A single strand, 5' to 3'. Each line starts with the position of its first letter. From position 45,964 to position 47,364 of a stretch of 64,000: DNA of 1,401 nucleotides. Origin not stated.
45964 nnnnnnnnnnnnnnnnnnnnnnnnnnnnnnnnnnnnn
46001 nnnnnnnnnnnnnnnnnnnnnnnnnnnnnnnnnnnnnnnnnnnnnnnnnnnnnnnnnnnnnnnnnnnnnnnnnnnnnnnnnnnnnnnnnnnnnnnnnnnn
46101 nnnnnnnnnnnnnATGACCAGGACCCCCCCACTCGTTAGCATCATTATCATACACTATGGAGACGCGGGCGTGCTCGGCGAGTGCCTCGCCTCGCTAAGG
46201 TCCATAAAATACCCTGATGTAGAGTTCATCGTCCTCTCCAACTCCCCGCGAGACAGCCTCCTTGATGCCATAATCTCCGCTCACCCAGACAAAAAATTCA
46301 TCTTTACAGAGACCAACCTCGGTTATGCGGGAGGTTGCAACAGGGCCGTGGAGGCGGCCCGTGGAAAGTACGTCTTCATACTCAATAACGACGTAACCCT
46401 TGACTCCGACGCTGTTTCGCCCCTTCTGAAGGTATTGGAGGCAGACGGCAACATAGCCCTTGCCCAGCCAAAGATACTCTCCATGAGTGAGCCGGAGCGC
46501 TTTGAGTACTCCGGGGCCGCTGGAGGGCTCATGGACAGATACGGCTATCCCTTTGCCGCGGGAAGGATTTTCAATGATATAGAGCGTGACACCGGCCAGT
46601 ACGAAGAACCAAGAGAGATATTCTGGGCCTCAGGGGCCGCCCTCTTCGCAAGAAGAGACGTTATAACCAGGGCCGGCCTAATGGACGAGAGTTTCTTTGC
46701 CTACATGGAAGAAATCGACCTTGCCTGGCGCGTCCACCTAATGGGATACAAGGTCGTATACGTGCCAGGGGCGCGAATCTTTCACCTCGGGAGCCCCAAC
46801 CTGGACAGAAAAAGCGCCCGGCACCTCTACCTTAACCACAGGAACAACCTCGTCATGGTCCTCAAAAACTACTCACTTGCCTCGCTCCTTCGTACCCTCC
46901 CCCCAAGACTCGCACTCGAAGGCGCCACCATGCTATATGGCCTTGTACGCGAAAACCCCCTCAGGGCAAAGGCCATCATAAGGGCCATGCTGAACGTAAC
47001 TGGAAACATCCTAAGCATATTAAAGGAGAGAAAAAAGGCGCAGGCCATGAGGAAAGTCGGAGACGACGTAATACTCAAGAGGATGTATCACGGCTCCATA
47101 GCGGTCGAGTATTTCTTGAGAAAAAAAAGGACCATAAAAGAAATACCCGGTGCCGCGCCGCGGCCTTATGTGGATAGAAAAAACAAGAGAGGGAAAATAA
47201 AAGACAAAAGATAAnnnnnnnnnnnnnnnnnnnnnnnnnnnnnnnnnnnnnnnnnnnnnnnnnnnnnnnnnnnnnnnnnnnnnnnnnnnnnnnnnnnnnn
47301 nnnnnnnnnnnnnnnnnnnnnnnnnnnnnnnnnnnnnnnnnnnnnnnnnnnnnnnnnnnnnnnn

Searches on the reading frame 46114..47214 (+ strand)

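Call 33: search_protein_families(library=pfam, proteins=[window:46114-47214:+], max_evalue=0.0001)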
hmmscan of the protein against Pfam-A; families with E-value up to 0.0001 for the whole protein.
window:46114-47214:+ (366 aa): 4 families
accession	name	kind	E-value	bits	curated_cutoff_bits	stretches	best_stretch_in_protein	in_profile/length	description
PF00535.33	Glycos_transf_2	-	5.5e-20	72.4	23.3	1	9-131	1-127/168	Glycosyl transferase family 2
PF13641.12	Glyco_tranf_2_3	-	1.4e-10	42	27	1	5-225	1-212/230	Glycosyltransferase like family 2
PF13632.12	Glyco_trans_2_3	-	5.6e-08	33.3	27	1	86-241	1-143/198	Glycosyl transferase family group 2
PF10111.15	Glyco_tranf_2_2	-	3.6e-05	23.8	27.3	1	31-215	23-206/276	Glycosyltransferase like family 2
